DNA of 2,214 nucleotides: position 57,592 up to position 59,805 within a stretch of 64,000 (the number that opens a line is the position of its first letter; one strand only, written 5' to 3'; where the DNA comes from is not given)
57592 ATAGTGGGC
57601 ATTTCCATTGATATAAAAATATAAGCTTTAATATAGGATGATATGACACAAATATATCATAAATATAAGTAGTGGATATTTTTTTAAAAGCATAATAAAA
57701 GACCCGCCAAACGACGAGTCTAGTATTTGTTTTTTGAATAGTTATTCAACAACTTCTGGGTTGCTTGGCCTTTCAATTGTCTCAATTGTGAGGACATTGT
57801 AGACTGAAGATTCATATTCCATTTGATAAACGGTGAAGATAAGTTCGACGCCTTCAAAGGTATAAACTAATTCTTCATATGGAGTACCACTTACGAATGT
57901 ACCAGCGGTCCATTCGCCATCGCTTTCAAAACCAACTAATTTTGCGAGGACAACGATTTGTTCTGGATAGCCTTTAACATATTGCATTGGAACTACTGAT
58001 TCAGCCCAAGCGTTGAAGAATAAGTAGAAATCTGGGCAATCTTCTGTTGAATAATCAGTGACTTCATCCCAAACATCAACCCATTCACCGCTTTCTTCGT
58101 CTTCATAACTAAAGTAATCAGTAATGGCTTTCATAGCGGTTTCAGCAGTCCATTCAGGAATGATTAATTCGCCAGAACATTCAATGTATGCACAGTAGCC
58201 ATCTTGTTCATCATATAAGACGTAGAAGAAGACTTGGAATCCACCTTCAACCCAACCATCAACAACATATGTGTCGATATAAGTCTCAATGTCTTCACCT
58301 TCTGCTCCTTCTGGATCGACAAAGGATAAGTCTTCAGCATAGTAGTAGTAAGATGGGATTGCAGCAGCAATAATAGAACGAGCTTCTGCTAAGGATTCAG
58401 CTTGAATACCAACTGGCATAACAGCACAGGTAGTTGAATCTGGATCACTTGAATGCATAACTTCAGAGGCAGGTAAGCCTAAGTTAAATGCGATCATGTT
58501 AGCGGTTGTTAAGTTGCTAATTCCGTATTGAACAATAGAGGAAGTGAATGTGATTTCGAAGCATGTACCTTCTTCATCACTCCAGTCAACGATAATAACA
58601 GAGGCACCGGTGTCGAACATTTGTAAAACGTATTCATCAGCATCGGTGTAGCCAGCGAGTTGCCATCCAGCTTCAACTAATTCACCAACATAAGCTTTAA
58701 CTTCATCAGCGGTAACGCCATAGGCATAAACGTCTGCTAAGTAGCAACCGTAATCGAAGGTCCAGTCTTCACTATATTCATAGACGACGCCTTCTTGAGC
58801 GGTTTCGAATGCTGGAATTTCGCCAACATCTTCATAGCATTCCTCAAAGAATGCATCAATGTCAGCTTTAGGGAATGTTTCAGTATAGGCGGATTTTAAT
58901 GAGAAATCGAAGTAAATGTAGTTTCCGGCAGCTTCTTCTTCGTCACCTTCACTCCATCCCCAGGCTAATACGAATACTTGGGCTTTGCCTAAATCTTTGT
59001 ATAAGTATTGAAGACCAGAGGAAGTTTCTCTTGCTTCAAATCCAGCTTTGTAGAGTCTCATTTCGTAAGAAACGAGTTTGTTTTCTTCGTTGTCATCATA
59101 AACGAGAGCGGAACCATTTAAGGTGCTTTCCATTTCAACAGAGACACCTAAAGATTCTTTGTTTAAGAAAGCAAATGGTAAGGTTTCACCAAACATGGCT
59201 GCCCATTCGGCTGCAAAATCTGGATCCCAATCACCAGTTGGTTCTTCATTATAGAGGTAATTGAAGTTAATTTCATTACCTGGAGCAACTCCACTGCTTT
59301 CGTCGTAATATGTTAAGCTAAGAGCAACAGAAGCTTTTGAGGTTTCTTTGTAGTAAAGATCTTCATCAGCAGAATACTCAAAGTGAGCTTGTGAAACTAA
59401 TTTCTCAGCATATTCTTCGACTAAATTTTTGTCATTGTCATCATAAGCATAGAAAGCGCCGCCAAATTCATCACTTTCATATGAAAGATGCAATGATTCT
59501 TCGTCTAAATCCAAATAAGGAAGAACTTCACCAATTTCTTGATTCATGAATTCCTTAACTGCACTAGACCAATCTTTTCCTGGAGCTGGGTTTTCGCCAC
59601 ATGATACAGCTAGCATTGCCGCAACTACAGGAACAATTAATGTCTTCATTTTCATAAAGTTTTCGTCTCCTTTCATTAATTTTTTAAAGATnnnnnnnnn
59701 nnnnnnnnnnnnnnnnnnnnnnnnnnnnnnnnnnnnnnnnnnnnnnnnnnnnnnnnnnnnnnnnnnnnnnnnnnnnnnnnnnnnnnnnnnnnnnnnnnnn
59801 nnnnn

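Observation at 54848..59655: Pair of paralogous, highly acidic modular lipoproteins flanking a two-gene unit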

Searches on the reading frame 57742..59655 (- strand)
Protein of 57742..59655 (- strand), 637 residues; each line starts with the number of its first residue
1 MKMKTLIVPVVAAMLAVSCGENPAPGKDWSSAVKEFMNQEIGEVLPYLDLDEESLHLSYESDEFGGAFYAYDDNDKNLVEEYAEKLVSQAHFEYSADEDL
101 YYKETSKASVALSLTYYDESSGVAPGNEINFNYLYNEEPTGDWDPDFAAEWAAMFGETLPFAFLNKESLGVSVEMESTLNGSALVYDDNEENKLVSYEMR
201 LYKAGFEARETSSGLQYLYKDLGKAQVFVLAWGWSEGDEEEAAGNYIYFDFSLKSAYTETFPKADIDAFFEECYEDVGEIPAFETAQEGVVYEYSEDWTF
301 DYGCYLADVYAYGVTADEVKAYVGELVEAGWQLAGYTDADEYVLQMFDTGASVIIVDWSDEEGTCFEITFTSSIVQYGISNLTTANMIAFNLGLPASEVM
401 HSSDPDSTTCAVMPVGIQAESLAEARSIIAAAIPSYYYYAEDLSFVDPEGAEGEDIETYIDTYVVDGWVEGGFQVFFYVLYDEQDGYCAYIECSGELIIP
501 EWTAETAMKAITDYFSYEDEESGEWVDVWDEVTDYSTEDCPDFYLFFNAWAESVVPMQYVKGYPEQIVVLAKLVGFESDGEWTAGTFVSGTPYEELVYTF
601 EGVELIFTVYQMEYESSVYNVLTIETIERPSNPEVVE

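Call 3: search_protein_families(library=pfam, proteins=[window:57742-59655:-], max_evalue=1)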
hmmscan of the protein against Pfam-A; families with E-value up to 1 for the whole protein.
window:57742-59655:- (637 aa): 0 families

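Call 4: search_protein_families(library=ncbifam, proteins=[window:57742-59655:-], max_evalue=1)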
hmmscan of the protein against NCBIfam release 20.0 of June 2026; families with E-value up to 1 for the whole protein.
window:57742-59655:- (637 aa): 2 families
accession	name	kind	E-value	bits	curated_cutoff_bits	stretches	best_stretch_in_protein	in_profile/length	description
NF047772.1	LBF0736_ABC_LP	equivalog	0.013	15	250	1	57-120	75-135/203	ABC-type transport auxiliary lipoprotein, LBF_0736 family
NF041048.1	TusA_like_YeeD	exception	0.18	11.5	147.5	0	326-364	15-53/72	thiosulfate utilization sulfurtransferase TsuB/YeeD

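Call 8: find_homologous_proteins(query=window:57742-59655:-)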
Query window:57742-59655:- (637 aa): 7 proteins with E <= 0.001 among 8000 candidates.
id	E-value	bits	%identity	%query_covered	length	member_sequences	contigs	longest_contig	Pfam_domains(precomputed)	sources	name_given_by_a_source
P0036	0.0e+0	1359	95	100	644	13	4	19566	-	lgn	-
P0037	1.0e-76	277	35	100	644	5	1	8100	-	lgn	-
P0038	2.8e-69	253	38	75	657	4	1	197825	-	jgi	-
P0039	2.8e-67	246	32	97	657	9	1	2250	-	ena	-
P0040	1.1e-66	244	35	80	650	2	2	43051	-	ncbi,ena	-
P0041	7.5e-16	76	31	52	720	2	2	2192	-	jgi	-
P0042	3.6e-7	48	43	14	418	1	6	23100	-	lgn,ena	-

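Call 18: find_encoding_contigs(protein=P0040, flank=8000, max_places=2)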
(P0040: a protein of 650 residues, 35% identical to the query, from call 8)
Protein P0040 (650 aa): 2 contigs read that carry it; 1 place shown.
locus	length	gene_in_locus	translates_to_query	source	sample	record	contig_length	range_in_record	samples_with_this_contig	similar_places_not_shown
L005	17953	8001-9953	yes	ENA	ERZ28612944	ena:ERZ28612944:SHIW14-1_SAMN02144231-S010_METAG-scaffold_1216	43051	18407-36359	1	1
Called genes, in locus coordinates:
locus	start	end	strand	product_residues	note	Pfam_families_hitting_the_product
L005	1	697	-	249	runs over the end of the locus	PF00132:Hexapep (faint)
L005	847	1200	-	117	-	-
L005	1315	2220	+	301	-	PF00561:Abhydrolase_1, PF12146:Hydrolase_4, PF12697:Abhydrolase_6 (weak), PF00326:Peptidase_S9 (faint)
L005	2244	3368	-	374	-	PF00583:Acetyltransf_1 (faint)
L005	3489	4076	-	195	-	PF07155:ECF-ribofla_trS (weak), PF12822:ECF_trnsprt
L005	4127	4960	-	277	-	PF00106:adh_short, PF13561:adh_short_C2 (weak)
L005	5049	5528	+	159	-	PF00255:GSHPx, PF00578:AhpC-TSA (weak)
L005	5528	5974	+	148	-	PF22381:Staph_reg_Sar_Rot, PF01047:MarR, PF12802:MarR_2, PF13463:HTH_27 (weak), PF13601:HTH_34 (weak)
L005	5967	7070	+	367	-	PF01545:Cation_efflux, PF16916:ZT_dimer (faint)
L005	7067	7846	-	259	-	PF00106:adh_short, PF08659:KR, PF13561:adh_short_C2, PF08643:DUF1776 (faint)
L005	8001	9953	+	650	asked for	-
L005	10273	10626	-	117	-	-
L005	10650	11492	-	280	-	-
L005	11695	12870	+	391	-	-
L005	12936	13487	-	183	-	PF02482:Ribosomal_S30AE, PF16321:Ribosom_S30AE_C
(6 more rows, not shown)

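Call 19: find_encoding_contigs(protein=P0038, flank=8000, max_places=2)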
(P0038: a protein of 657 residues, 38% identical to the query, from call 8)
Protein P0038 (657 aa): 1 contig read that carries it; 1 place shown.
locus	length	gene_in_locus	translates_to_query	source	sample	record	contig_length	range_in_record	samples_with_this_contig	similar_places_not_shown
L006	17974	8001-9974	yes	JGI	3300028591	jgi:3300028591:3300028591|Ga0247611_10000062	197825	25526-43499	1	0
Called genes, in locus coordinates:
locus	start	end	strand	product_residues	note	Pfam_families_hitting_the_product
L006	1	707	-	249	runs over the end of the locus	PF00132:Hexapep (faint)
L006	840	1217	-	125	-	-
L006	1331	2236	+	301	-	PF00561:Abhydrolase_1, PF12146:Hydrolase_4, PF12697:Abhydrolase_6 (weak), PF00326:Peptidase_S9 (faint)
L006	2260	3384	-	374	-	PF00583:Acetyltransf_1 (faint)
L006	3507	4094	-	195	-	PF07155:ECF-ribofla_trS (weak), PF12822:ECF_trnsprt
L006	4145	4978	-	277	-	PF00106:adh_short, PF08659:KR (weak), PF13561:adh_short_C2 (weak)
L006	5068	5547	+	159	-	PF00255:GSHPx, PF00578:AhpC-TSA (weak)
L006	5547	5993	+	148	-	PF22381:Staph_reg_Sar_Rot, PF01047:MarR, PF12802:MarR_2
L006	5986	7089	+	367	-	PF01545:Cation_efflux, PF16916:ZT_dimer (faint)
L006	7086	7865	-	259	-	PF00106:adh_short, PF08659:KR, PF13561:adh_short_C2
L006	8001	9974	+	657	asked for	-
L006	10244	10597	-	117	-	-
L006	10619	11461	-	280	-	-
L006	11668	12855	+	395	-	-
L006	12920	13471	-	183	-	PF02482:Ribosomal_S30AE, PF16321:Ribosom_S30AE_C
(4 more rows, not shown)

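Call 23: predict_structure(alignment_id=A2)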
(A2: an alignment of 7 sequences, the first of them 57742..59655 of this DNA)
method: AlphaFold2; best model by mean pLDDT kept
length: 637 residues; sequences in the alignment: 7
mean_pLDDT: 68.4   pTM: 0.51
mean pLDDT of the five models: 68.4, 65.7, 62.3, 61.6, 55.3
residues with pLDDT >= 90: 3; 70-90: 343; 50-70: 195; < 50: 96
segments of 3 or more residues with pLDDT < 50: 1-25, 173-180, 183-189, 238-242, 299-303, 374-377, 451-454, 547-560, 562-564, 628-637
pLDDT, mean of each block of 10 residues (from residue 1): 34 34 51 83 79 72 79 83 86 82 87 85 80 77 67 70 59 46 47 69 77 65 70 52 56 61 81 68 75 64 64 83 87 78 77 78 70 57 86 84 70 75 86 81 64 58 62 77 78 71 73 59 61 55 52 41 50 65 77 79 76 61 60 35
secondary structure, 60 per line:
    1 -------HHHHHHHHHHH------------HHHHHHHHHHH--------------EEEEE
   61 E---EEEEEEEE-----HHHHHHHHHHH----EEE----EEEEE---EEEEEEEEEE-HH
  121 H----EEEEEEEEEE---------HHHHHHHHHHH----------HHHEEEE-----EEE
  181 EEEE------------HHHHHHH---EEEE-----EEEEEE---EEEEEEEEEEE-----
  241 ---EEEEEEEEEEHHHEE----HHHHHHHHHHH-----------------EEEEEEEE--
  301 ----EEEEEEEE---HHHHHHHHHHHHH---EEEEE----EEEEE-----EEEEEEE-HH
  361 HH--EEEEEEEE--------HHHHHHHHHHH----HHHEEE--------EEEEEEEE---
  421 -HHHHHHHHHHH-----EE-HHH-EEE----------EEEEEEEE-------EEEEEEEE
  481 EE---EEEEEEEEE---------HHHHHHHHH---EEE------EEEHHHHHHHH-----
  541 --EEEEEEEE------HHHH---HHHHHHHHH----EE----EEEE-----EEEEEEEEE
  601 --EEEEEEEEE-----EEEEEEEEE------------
elements in order (helices of 4 or more, strands of 3 or more residues): H8-18 H31-41 E56-61 E65-72 H78-88 E93-95 E100-104 E108-117 E126-135 H145-155 E169-172 E178-184 H197-203 E207-210 E216-221 E225-235 E244-253 H263-273 E291-298 E305-312 H316-328 E332-336 E341-345 E351-357 H359-362 E365-372 H381-391 E399-401 E410-417 H422-432 E445-447 E458-465 E473-482 E486-494 H504-512 E516-518 E525-527 H528-535 E543-550 H557-560 H564-572 E583-586 E592-600 E603-611 E617-625

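Call 26: search_protein_families(library=pfam, proteins=[P0042, P0041], max_evalue=10)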
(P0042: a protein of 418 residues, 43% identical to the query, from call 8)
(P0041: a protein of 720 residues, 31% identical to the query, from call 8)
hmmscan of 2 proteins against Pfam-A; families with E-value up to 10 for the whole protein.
P0042 (418 aa): 2 families
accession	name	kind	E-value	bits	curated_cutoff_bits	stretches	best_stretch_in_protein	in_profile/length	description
PF10850.13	DUF2653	-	0.079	13.7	22.7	0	228-250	34-56/88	Protein of unknown function (DUF2653)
PF13062.12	DUF3924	-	0.18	12.2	21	1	137-171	2-35/62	Protein of unknown function (DUF3924)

P0041 (720 aa): 0 families

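Call 27: fold_search(model_id=the predicted structure, library=pdb)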
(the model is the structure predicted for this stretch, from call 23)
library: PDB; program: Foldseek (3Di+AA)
matches with E <= 10: 1412; with E <= 0.001: 1
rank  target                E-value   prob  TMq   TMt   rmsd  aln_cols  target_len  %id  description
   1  7q5s_B                2.4e-04  0.21  0.09  0.05  30.1       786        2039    9  Protein community member fatty acid synthase complex from C. thermophilum (released 2022-02-02)
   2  9p4w_A                1.5e-03  0.15  0.09  0.04  27.7       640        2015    8  Atomic model of wild type S. cerevisiae Fatty Acid Synthase (FAS) (released 2025-08-27)
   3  6u5v_B                1.7e-03  0.13  0.08  0.04  30.1       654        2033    9  Electron cryomicroscopy Structure of C. albicans FAS in the Apo state (released 2019-10-16)
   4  9d4a_A                1.9e-03  0.18  0.09  0.04  28.9       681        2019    8  Atomic model of Ketoacyl Reductase domain and 4 helical bundle of S. cerevisiae Fatty Acid Synthase (FAS) in complex w (released 2025-08-20)
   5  9d48_A                2.0e-03  0.11  0.08  0.04  30.0       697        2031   10  Atomic model of Ketoacyl Reductase domain and 4 helical bundle of Candida albicans Fatty Acid Synthase (FAS) in comple (released 2025-08-20)
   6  6ql5_G                2.7e-03  0.18  0.10  0.05  21.7       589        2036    7  Structure of fatty acid synthase complex with bound gamma subunit from Saccharomyces cerevisiae at 2.8 angstrom (released 2020-03-18)
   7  3ohn_A                3.3e-03  0.09  0.08  0.09  31.3       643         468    7  Crystal structure of the FimD translocation domain (released 2011-06-01)
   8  8prv_G                3.5e-03  0.23  0.11  0.06  22.8       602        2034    6  Asymmetric unit of the yeast fatty acid synthase in the non-rotated state with ACP at the ketosreductase domain (FASam (released 2023-11-22)
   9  4r9z_B                4.5e-03  0.23  0.08  0.14  21.2       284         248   10  Mycobacterium avium subs paratuberculosis tesB protein MAP1729c (released 2014-10-08)
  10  2uv8_G                5.9e-03  0.14  0.09  0.05  22.0       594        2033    6  Crystal structure of yeast fatty acid synthase with stalled acyl carrier protein at 3.1 angstrom resolution (released 2007-04-17)
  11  9d49_A                5.9e-03  0.12  0.09  0.04  29.1       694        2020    8  Atomic model of triple mutant S. cerevisiae Fatty Acid Synthase (FAS) in complex with Palmitoyl-CoA (in vitro binding) (released 2025-08-27)
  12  4kc5_D                8.5e-03  0.11  0.08  0.06  33.3       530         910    8  Crystal structure of the C-terminal part of RhiE from Burkholderia rhizoxinica (released 2013-09-18)
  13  8oii_A                1.1e-02  0.12  0.09  0.07  33.6       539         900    8  Cryo-EM KSB domain of RhiE from Burkholderia rhizoxinica (released 2024-04-03)
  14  2o62_B                1.2e-02  0.12  0.08  0.14  27.9       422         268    6  CRYSTAL STRUCTURE OF A PROTEIN WITH UNKNOWN FUNCTION FROM DUF3598 FAMILY (NPUN_R4044) FROM NOSTOC PUNCTIFORME PCC 7310 (released 2007-02-13)
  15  9cmf_A                1.2e-02  0.10  0.08  0.07  32.9       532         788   11  Substrate bound DosP (released 2024-11-20)
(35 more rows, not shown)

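Call 33: search_protein_families(library=padloc, proteins=[window:57742-59655:-], max_evalue=1)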
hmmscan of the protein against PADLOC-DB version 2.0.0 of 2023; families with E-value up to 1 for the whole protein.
window:57742-59655:- (637 aa): 0 families

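Call 34: search_protein_families(library=phrogs, proteins=[window:57742-59655:-], max_evalue=1)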
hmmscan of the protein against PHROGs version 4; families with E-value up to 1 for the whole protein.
window:57742-59655:- (637 aa): 0 families

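Call 48: find_encoding_contigs(protein=P0042, flank=8000, max_places=2)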
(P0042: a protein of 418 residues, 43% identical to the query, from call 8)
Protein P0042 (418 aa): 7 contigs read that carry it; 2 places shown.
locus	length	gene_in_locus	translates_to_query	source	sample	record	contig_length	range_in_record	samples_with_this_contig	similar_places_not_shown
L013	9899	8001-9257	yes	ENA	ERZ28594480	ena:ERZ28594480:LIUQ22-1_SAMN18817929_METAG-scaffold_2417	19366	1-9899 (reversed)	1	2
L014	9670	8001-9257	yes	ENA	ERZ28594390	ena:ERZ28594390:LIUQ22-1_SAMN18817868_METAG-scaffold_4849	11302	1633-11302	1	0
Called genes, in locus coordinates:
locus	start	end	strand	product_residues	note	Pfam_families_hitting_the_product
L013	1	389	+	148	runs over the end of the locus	PF04542:Sigma70_r2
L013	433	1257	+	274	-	PF02463:SMC_N, PF00005:ABC_tran, PF13304:AAA_21 (faint)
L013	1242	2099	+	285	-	PF00005:ABC_tran, PF02463:SMC_N, PF13175:AAA_15 (faint), PF13304:AAA_21 (weak)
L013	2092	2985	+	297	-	PF02361:CbiQ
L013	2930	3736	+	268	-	PF01416:PseudoU_synth_1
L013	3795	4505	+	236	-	PF20772:TACO1_YebC_N, PF01709:Transcrip_reg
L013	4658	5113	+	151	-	PF13744:HTH_37, PF13560:HTH_31 (weak), PF01381:HTH_3, PF12844:HTH_19, PF13443:HTH_26 (weak)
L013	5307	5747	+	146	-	PF00572:Ribosomal_L13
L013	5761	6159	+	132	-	PF00380:Ribosomal_S9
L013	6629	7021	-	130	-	-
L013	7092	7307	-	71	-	-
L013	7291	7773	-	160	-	PF04221:RelB (weak), PF01909:NTP_transf_2, PF18765:Polbeta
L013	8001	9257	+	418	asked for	-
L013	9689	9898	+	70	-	?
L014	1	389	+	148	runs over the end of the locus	PF04542:Sigma70_r2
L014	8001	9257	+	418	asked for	-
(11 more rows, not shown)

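Call 63: find_encoding_contigs(protein=P0036, flank=9000, max_places=3)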
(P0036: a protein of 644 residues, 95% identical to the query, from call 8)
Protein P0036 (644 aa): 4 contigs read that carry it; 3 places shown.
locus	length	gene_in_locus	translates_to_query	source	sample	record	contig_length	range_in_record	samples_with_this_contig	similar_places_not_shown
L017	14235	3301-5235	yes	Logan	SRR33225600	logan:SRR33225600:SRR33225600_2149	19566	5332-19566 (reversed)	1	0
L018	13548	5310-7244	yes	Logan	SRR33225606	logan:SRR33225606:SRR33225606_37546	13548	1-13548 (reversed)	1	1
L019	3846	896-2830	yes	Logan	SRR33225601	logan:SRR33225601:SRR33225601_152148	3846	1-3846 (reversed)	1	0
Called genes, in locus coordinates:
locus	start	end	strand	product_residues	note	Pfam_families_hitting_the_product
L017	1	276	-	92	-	?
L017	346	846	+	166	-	PF00255:GSHPx, PF00578:AhpC-TSA (weak)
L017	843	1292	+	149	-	PF22381:Staph_reg_Sar_Rot, PF01047:MarR, PF12802:MarR_2, PF13463:HTH_27 (weak), PF13601:HTH_34 (weak)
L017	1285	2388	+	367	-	PF01545:Cation_efflux, PF16916:ZT_dimer (faint)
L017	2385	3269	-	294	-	PF00106:adh_short, PF08659:KR, PF13561:adh_short_C2, PF08643:DUF1776 (faint)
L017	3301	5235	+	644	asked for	-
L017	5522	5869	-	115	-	-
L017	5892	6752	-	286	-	-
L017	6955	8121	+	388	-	-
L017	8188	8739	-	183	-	PF02482:Ribosomal_S30AE, PF16321:Ribosom_S30AE_C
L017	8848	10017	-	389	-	PF00438:S-AdoMet_synt_N, PF02772:S-AdoMet_synt_M, PF02773:S-AdoMet_synt_C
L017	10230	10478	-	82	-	PF02604:PhdYeFM_antitox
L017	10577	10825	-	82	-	PF12637:TSCPD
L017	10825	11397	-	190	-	PF06130:PTAC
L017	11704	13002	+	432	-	PF13310:Virulence_RhuM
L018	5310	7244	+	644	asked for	-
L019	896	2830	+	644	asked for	-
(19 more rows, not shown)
